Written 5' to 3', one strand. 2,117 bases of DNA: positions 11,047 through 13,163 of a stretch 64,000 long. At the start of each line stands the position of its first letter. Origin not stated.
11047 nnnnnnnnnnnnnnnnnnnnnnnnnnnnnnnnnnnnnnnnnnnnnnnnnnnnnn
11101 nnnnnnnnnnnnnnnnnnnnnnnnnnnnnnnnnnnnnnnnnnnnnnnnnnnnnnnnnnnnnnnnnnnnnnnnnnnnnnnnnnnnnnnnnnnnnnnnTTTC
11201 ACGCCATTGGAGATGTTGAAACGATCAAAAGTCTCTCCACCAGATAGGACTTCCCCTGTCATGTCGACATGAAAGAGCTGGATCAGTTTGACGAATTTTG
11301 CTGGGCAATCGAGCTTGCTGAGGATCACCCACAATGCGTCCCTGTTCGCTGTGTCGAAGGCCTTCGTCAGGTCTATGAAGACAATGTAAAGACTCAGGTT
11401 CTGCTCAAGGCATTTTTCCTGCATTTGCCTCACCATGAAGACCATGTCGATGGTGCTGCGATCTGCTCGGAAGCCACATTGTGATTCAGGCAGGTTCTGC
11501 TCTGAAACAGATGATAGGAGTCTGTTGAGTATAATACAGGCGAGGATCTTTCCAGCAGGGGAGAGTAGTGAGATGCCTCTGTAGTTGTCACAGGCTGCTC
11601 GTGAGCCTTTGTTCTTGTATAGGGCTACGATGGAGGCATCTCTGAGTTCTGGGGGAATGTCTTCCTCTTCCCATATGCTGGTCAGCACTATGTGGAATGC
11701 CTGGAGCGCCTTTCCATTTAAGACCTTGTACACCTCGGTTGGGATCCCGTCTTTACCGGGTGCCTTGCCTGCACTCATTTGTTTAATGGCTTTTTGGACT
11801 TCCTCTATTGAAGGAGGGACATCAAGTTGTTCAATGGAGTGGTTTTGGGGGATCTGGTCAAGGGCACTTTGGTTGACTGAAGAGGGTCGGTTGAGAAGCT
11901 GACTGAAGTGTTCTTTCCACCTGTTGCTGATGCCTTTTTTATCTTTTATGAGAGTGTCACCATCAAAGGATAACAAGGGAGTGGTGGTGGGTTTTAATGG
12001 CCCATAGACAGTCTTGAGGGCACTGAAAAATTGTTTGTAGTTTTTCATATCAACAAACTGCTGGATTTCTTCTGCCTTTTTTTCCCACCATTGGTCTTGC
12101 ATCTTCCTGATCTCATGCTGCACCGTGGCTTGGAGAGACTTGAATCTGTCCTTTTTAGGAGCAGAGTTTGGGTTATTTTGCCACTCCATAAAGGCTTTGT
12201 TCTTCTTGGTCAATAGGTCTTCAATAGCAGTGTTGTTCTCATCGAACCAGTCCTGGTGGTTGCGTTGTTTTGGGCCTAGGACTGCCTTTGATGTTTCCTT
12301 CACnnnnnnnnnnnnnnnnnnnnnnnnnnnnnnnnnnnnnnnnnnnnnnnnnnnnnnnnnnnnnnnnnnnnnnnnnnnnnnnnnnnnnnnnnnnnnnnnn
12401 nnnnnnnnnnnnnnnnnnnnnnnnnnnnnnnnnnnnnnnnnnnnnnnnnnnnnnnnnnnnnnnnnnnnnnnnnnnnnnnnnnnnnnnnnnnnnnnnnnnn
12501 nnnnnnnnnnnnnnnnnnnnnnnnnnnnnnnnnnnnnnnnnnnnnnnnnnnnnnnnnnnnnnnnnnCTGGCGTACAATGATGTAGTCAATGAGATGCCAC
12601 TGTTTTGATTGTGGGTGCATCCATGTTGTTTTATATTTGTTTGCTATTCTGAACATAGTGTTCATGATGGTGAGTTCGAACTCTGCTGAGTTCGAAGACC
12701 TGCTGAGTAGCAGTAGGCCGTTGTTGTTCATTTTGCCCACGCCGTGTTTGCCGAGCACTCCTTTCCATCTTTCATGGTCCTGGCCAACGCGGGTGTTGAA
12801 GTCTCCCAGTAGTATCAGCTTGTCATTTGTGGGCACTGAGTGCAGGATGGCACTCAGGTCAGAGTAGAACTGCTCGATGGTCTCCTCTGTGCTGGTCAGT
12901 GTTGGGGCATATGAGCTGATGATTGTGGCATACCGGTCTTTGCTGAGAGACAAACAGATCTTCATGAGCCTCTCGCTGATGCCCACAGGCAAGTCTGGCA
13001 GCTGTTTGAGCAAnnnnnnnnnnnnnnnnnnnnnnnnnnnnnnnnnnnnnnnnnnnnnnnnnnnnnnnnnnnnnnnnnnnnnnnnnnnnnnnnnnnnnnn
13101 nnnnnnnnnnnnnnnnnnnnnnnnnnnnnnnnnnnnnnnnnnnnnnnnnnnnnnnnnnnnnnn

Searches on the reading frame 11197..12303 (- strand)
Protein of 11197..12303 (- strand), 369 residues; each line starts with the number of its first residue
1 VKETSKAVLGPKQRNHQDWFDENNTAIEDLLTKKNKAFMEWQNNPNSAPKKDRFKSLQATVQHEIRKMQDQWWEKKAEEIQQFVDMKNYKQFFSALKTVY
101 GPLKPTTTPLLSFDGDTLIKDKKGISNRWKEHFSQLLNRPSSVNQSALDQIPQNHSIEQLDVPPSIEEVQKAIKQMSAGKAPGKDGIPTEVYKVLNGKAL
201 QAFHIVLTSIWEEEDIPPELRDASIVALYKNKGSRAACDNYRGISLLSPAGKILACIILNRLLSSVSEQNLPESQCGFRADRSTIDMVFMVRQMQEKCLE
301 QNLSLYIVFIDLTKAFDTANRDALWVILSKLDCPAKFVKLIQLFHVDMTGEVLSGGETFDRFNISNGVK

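Call 73: search_protein_families(library=pfam, proteins=[window:11197-12303:-], max_evalue=0.001)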
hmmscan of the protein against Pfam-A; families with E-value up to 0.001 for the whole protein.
window:11197-12303:- (369 aa): 1 family
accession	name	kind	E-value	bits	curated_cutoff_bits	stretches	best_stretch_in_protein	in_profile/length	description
PF00078.32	RVT_1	-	9e-16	58.6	29.6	1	233-361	5-112/205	Reverse transcriptase (RNA-dependent DNA polymerase)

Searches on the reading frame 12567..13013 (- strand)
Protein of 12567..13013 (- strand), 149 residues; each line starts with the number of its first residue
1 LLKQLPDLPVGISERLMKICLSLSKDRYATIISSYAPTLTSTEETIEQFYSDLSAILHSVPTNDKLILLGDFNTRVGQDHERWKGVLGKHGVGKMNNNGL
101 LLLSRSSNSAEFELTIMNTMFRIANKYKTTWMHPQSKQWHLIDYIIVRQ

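Call 73: search_protein_families(library=pfam, proteins=[window:12567-13013:-], max_evalue=0.001)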
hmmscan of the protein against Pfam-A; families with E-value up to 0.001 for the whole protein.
window:12567-13013:- (149 aa): 1 family
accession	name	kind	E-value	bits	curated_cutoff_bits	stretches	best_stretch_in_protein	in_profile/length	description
PF14529.12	Exo_endo_phos_2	-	0.00012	22.4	27.4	1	30-146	2-92/117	Endonuclease-reverse transcriptase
